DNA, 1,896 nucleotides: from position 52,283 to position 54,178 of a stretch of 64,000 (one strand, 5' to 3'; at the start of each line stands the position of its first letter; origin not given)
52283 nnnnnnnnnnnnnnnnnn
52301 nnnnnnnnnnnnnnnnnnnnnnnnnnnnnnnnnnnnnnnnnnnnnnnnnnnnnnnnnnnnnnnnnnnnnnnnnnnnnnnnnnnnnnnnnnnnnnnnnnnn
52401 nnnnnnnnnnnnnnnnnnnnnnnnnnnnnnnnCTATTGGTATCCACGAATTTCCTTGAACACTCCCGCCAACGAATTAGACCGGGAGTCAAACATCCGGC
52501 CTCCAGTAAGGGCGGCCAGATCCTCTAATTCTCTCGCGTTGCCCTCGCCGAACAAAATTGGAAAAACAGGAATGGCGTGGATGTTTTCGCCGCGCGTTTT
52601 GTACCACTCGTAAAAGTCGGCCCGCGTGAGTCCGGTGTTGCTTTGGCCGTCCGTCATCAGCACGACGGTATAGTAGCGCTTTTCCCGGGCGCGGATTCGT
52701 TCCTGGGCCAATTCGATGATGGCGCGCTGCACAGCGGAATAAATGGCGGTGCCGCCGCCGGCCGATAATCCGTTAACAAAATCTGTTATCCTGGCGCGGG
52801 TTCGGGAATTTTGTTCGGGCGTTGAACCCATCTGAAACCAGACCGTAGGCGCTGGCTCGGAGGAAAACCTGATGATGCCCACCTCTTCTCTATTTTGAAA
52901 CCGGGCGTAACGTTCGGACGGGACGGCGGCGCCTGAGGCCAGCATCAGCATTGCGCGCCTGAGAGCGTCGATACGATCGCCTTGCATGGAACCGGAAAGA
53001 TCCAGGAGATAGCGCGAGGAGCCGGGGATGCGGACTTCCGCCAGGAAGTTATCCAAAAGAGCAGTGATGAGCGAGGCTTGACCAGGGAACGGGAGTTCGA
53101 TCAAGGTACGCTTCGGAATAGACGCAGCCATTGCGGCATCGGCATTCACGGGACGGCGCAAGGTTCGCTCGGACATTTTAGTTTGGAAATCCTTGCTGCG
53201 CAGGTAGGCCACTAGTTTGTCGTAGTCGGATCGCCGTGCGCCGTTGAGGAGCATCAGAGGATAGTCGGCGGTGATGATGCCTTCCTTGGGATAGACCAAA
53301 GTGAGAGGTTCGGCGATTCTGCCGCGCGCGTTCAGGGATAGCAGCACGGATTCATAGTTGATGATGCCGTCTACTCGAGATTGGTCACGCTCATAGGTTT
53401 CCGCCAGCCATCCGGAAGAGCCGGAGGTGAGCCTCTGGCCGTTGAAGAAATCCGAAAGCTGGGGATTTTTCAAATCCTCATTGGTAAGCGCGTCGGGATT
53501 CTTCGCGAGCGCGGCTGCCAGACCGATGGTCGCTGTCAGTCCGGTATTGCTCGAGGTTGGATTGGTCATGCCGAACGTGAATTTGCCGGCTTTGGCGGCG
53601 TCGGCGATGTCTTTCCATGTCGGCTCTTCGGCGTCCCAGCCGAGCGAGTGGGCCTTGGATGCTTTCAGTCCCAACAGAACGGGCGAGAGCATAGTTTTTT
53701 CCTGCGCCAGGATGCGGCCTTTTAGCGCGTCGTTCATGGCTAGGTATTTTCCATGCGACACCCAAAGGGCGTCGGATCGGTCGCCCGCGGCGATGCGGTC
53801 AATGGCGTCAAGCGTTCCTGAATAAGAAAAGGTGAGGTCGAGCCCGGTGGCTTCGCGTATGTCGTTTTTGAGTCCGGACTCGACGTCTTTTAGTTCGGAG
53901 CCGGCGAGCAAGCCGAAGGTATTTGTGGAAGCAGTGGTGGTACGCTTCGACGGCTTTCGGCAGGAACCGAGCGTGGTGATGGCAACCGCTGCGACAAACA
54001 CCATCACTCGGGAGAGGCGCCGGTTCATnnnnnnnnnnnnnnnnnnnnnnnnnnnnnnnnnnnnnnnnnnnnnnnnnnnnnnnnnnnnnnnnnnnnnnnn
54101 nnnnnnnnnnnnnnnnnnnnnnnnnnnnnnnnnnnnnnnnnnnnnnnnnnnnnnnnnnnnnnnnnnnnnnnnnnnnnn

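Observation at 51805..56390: Four-gene TelA / XpaC-like operon with two extracytoplasmic solute-binding-fold proteins, one fused to a VWA-MIDAS domain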

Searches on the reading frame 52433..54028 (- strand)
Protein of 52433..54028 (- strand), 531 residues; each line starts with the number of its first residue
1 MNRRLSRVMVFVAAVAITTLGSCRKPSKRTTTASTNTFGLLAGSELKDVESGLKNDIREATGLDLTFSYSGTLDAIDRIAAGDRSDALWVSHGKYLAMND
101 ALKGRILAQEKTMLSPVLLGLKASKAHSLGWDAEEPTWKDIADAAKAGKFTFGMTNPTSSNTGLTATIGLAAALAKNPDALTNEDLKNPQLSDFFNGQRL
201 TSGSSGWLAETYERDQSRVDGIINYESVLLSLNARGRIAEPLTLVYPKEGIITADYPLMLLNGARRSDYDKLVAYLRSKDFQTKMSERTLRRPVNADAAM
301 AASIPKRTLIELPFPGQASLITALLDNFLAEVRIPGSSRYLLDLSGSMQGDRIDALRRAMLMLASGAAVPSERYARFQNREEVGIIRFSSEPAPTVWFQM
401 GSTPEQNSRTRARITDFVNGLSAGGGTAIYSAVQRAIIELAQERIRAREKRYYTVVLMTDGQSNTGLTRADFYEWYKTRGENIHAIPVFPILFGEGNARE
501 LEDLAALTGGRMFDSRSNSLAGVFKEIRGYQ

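Call 3: search_protein_families(library=pfam, proteins=[window:52433-54028:-], max_evalue=0.1)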
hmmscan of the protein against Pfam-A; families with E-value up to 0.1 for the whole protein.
window:52433-54028:- (531 aa): 7 families
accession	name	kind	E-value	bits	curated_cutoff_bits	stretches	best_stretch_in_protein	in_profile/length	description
PF13531.11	SBP_bac_11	-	6.4e-13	49.4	25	1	41-282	4-218/227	Bacterial extracellular solute-binding protein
PF00092.34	VWA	-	2.6e-11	44.5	23.8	1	341-517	5-164/174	von Willebrand factor type A domain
PF13519.12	VWA_2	-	8.4e-10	39.7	27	1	341-462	4-107/107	von Willebrand factor type A domain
PF13768.12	VWA_3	-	0.00011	22.7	27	1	342-511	7-152/155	von Willebrand factor type A domain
PF13416.11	SBP_bac_8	-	0.0003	21.1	27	1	136-304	110-271/279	Bacterial extracellular solute-binding protein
PF13343.11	SBP_bac_6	-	0.00047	20.1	24.6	1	232-307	165-231/245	Bacterial extracellular solute-binding protein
PF04311.20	DUF459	-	0.012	15.4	27.2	1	445-481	17-53/197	Protein of unknown function (DUF459)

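Call 4: search_protein_families(library=ncbifam, proteins=[window:52433-54028:-], max_evalue=0.1)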
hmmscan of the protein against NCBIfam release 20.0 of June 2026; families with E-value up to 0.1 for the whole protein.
window:52433-54028:- (531 aa): 7 families
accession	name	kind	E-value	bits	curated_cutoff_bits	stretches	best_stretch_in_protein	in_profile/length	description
TIGR03788.1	marine_srt_targ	equivalog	3.6e-09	35.6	551.65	1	340-462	276-380/629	marine proteobacterial sortase target protein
TIGR02442.1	Cob-chelat-sub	hypoth_equivalog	3.8e-05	22.3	779.45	1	340-468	477-587/641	putative cobaltochelatase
TIGR03436.1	acidobact_VWFA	subfamily_domain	9.6e-05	22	81.25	1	426-527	211-278/324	VWA domain-containing protein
TIGR00868.1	hCaCC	subfamily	0.0001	20.2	900.85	1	407-524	364-473/863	calcium-activated chloride channel protein 1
TIGR02031.1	BchD-ChlD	equivalog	0.0047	15.7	499.55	1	343-470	431-540/608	magnesium chelatase ATPase subunit D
NF009943.0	PRK13406.1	equivalog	0.0068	15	571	1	409-467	458-513/585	magnesium chelatase subunit D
NF047508.1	VWA_BatA_Lepto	exception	0.028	13.4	380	1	431-517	171-258/315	VWA domain-containing protein BatA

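Call 8: search_protein_families(library=padloc, proteins=[window:52433-54028:-], max_evalue=0.1)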
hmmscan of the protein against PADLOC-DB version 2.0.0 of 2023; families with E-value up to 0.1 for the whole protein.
window:52433-54028:- (531 aa): 0 families

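Call 16: find_homologous_proteins(query=window:52433-54028:-)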
Query window:52433-54028:- (531 aa): 4084 proteins with E <= 0.001 among 8000 candidates; the best 120 are listed.
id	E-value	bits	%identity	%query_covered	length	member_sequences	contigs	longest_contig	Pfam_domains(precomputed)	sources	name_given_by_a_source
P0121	0.0e+0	1097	93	100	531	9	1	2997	PF13768.13,PF13531.12,PF00092.35,PF13519.13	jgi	jgi:Ca-activated chloride channel family protein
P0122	2.8e-285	965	82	99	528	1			PF13531.12,PF00092.35,PF13519.13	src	-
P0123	9.6e-284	960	83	96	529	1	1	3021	PF13531.12,PF00092.35,PF13519.13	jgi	jgi:Ca-activated chloride channel family protein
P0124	3.7e-279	945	81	96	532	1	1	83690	PF13531.12,PF00092.35,PF13519.13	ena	-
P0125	3.2e-278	941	80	100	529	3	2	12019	PF13531.12,PF00092.35,PF13519.13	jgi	jgi:Ca-activated chloride channel family protein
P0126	1.5e-276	936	80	100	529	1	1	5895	PF13531.12,PF00092.35,PF13519.13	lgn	-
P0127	1.2e-274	930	80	100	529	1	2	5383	PF13531.12,PF00092.35,PF13519.13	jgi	jgi:Ca-activated chloride channel family protein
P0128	4.8e-274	928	79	99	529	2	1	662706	PF13531.12,PF00092.35,PF13519.13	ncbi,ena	-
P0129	6.1e-271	917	79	100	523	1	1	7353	PF13531.12,PF00092.35,PF13519.13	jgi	jgi:Ca-activated chloride channel family protein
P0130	6.4e-271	917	78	100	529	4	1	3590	PF13531.12,PF00092.35,PF13519.13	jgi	-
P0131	6.9e-271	917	78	100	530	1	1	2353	PF13531.12,PF00092.35,PF13519.13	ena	-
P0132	3.1e-269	912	78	100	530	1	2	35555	PF13531.12,PF00092.35,PF13519.13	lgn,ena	-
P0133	4.4e-269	911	78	99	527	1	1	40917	PF13768.13,PF13531.12,PF00092.35,PF13519.13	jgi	jgi:Ca-activated chloride channel family protein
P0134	2.6e-268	909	78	100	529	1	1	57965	PF13531.12,PF00092.35,PF13519.13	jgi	jgi:Ca-activated chloride channel homolog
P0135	3.3e-268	908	79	96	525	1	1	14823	PF13531.12,PF00092.35,PF13519.13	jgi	jgi:Ca-activated chloride channel family protein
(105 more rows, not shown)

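Call 19: find_related_loci(query=A1, collection=genome_contigs, flank=7000)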
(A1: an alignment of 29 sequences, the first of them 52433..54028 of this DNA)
Query A1 (531 aa) in genome_contigs; peptide patterns used: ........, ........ (x = any residue, [..] = any of these).
121 stretches matched a pattern; 61 encode a relative of the query (tblastn E <= 1e-3); 61 distinct loci.
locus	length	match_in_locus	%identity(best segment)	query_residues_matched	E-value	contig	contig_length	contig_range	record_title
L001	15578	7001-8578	79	7-531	0e+0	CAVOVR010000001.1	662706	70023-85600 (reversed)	MAG: Bryobacterales bacterium isolate MFD00008.bin.2.153 genome assembly, contig: contig_10249, whole genome shotgun seq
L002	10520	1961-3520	79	9-531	0e+0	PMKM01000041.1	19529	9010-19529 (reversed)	MAG: Bryobacterales bacterium isolate fen_298 73.20120600_E2D.104_contig_5883, whole genome shotgun sequence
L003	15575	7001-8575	77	1-531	0e+0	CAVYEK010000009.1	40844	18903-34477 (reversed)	MAG: Terriglobia bacterium isolate MFD04492.bin.1.15 genome assembly, contig: contig_19300, whole genome shotgun sequenc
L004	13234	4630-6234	73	1-531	0e+0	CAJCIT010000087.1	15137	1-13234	Acidobacteriaceae bacterium isolate BOG_genome_mining.201 genome assembly, contig: k141_5766683, whole genome shotgun se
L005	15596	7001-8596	73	2-531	0e+0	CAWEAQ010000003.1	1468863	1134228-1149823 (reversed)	MAG: uncultured Solibacteraceae bacterium isolate MFD01476.bin.1.22 genome assembly, contig: contig_7183, whole genome s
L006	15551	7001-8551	74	16-531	0e+0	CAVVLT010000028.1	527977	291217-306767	MAG: Bryobacterales bacterium isolate MFD04780.bin.1.63 genome assembly, contig: contig_4738, whole genome shotgun seque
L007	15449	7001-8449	75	49-531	0e+0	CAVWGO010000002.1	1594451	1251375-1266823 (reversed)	MAG: uncultured Acidobacteriaceae bacterium isolate MFD04580.bin.2.99 genome assembly, contig: contig_3564, whole genome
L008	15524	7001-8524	70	24-531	0e+0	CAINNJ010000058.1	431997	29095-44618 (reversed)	MAG: uncultured Acidobacteriia bacterium isolate VK_bin-1616 genome assembly, contig: bin-1616:58/67, whole genome shotg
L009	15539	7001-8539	71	13-531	0e+0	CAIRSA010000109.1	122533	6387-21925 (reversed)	MAG: uncultured Acidobacteriia bacterium isolate Umea1_bin-0121 genome assembly, contig: bin-0121:109/588, whole genome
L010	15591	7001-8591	77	1-531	0e+0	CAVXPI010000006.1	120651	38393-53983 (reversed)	MAG: Bryobacterales bacterium isolate MFD04540.bin.1.26 genome assembly, contig: contig_25412, whole genome shotgun sequ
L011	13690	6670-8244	61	14-531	0e+0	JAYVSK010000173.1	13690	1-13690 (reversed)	MAG: Lysobacter sp. isolate GL74_DN_concoct_234_sub GL74_DN_concoct_234_sub_172, whole genome shotgun sequence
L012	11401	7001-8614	59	1-531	0e+0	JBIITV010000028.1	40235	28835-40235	MAG: Lysobacteraceae bacterium isolate ME2004-08-06_3300043437_group2_bin106 Rohwer_bin2503_scaffold_540_c1, whole genom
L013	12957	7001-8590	61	4-531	0e+0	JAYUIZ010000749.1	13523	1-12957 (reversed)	MAG: Lysobacter sp. isolate GFS_8870 GFS_8870_748, whole genome shotgun sequence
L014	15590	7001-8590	60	4-531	0e+0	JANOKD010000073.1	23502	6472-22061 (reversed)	MAG: Lysobacterales bacterium isolate VAR_48_metabat_100 VAR_48_k141_4106898, whole genome shotgun sequence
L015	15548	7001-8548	61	23-531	0e+0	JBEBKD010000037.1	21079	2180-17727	MAG: Lysobacteraceae bacterium isolate TF_15 NODE_1005_length_21079_cov_42.327741, whole genome shotgun sequence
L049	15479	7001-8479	45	33-527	9e-134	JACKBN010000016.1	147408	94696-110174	MAG: Ardenticatenaceae bacterium isolate HK-STAS-CHLO-22 HK-STAS-CHLO-22_16, whole genome shotgun sequence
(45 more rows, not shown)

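Call 26: search_protein_families(library=pfam, proteins=[L014:775-2916:+, L014:3921-5144:+, L014:4041-4853:-, L014:9244-9738:+, L014:9411-10505:-, L014:10598-12103:+, L049:3921-4373:+, L049:4384-5811:+, L049:8643-9758:-, L049:1710-3350:+], max_evalue=0.001)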
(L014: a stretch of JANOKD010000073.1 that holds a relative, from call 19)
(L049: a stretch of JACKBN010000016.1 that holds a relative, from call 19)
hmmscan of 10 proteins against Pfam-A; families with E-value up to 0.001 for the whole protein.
L014:775-2916:+ (713 aa): 2 families
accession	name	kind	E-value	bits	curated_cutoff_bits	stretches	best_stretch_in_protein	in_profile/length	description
PF20410.3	X-Tfes_XVIPCD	-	9.7e-23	81.1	24.9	1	581-679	2-98/101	X-Tfes, XVIPCD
PF01471.23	PG_binding_1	-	1.5e-11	44.7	23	1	375-434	2-57/57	Putative peptidoglycan binding domain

L014:3921-5144:+ (407 aa): 0 families

L014:4041-4853:- (270 aa): 1 family
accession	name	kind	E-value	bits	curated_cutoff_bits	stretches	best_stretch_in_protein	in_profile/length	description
PF03441.19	FAD_binding_7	-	6.3e-31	107.8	27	1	103-233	1-132/203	FAD binding domain of DNA photolyase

L014:9244-9738:+ (164 aa): 0 families

L014:9411-10505:- (364 aa): 1 family
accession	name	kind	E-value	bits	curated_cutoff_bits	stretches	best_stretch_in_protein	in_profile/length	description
PF09995.15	MPAB_Lcp_cat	-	1.2e-62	212.5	23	1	97-324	1-228/231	ER-bound oxygenase mpaB/B'/Rubber oxygenase, catalytic domain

L014:10598-12103:+ (501 aa): 2 families
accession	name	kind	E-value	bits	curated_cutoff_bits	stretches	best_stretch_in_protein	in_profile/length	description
PF01979.26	Amidohydro_1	-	1.1e-09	38.4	25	1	377-466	233-329/345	Amidohydrolase family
PF07969.17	Amidohydro_3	-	5.8e-08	33.1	29.7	1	416-461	404-450/472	Amidohydrolase family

L049:3921-4373:+ (150 aa): 2 families
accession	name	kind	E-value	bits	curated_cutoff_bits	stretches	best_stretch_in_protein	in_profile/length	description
PF13581.12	HATPase_c_2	-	5.8e-20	72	27.4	1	23-144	6-126/127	Histidine kinase-like ATPase domain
PF02518.31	HATPase_c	-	6.4e-07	30.2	26.4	1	49-128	5-85/111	Histidine kinase-, DNA gyrase B-, and HSP90-like ATPase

L049:4384-5811:+ (475 aa): 2 families
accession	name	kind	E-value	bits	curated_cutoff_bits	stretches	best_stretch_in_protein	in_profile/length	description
PF07228.17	SpoIIE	-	5.6e-45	154.1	25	1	225-417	1-190/192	Stage II sporulation protein E (SpoIIE)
PF00027.35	cNMP_binding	-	8.2e-11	42.2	27.5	1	55-133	3-83/89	Cyclic nucleotide-binding domain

L049:8643-9758:- (371 aa): 1 family
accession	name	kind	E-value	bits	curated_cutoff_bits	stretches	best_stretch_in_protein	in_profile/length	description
PF00583.31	Acetyltransf_1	-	9.3e-06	26.4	20.7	0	255-350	37-108/116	Acetyltransferase (GNAT) family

L049:1710-3350:+ (546 aa): 1 family
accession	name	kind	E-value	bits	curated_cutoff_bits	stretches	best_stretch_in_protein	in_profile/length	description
PF05787.19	PhoX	-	3.4e-15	56.6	24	1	220-452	231-461/515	Alkaline phosphatase PhoX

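Call 33: search_solved_structures(query=A1, max_evalue=0.01)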
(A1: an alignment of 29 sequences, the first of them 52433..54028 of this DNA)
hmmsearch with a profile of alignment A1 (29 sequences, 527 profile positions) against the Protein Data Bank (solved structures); distinct sequences matched with E-value up to 0.01: 1.
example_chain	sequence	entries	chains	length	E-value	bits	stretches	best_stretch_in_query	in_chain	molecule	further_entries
4cn8_A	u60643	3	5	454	1.6e-05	27.1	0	405-484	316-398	PROXIMAL THREAD MATRIX PROTEIN 1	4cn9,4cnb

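Call 77: search_solved_structures(query=A1, max_evalue=10)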
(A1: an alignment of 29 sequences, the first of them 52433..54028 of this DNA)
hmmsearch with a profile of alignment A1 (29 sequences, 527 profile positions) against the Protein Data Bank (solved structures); distinct sequences matched with E-value up to 10: 7.
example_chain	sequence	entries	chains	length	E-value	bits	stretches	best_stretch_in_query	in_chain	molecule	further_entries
4cn8_A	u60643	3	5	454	1.6e-05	27.1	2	405-484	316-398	PROXIMAL THREAD MATRIX PROTEIN 1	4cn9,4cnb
9c4f_I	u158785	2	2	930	0.024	16.6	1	330-465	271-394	Inter-alpha-trypsin inhibitor heavy chain H4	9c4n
4hql_A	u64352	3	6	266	0.14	14.1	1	390-480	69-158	Sporozoite surface protein 2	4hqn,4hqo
6lkg_A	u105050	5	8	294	0.16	13.9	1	236-297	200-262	ABC transporter, solute-binding protein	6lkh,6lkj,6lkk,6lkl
6lki_A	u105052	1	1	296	0.16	13.9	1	236-297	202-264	ABC transporter, solute-binding protein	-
3l51_B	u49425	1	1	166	0.35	12.8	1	329-453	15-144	Structural maintenance of chromosomes protein 4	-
6fpy_A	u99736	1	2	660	0.42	12.5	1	335-464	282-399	Inter-alpha-trypsin inhibitor heavy chain H1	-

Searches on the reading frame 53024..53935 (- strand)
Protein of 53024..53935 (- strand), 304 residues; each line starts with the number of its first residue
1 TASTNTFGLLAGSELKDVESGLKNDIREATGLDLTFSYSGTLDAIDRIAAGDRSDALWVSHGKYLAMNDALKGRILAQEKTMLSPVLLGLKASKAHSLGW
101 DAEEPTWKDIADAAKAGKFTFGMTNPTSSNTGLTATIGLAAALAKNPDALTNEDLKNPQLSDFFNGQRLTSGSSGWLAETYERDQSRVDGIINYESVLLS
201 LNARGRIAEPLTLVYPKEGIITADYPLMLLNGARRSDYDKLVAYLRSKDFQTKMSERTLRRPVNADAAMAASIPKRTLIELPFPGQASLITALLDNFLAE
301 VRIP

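Call 94: search_solved_structures(query=A6, max_evalue=10)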
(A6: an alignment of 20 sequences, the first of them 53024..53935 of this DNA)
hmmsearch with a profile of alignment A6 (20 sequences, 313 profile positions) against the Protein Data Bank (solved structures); distinct sequences matched with E-value up to 10: 19.
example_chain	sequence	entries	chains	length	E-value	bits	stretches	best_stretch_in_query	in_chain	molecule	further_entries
6lkg_A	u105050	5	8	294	0.0083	18.4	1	193-266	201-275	ABC transporter, solute-binding protein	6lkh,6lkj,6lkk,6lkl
6lki_A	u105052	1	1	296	0.0084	18.4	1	193-266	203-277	ABC transporter, solute-binding protein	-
6fpy_A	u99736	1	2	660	0.052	15.8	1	285-312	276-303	Inter-alpha-trypsin inhibitor heavy chain H1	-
8zj6_A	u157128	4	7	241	0.066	15.5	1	2-66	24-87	Molybdate ABC transporter substrate-binding protein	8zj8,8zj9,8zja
1amf_A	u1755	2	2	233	0.095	14.9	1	2-90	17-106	MOLYBDATE TRANSPORT PROTEIN MODA | MODA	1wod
3r26_A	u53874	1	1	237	0.1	14.9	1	2-90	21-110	Molybdate-binding periplasmic protein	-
3axf_A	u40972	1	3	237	0.1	14.8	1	2-90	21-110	Molybdate-binding periplasmic protein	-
4xxu_A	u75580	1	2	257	0.12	14.6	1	2-90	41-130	Molybdate-binding periplasmic protein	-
4r6y_A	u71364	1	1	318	0.15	14.3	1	211-260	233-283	Putative 2-aminoethylphosphonate-binding periplasmic protein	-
7n1o_A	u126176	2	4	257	0.51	12.5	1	267-306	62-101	Transcription factor ETV6,Isoform 4 of Anthrax toxin receptor 2 | Transcription factor ETV6,Anthrax toxin receptor 2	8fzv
8ft6_A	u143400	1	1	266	0.54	12.5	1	267-306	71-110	Transcription factor ETV6,Anthrax toxin receptor 2 chimera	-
9c4f_I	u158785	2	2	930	0.56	12.4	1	285-312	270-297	Inter-alpha-trypsin inhibitor heavy chain H4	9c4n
6rd4_2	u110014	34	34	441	0.61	12.3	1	97-164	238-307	Mitochondrial ATP synthase subunit ASA2 | ASA-2: Polytomella F-ATP synthase associated subunit 2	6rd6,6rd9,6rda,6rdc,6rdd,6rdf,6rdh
8fzu_A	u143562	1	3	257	0.88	11.8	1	267-306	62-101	Transcription factor ETV6,Anthrax toxin receptor 2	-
8ft8_A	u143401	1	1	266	0.93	11.7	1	267-306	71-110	Transcription factor ETV6,Anthrax toxin receptor 2 chimera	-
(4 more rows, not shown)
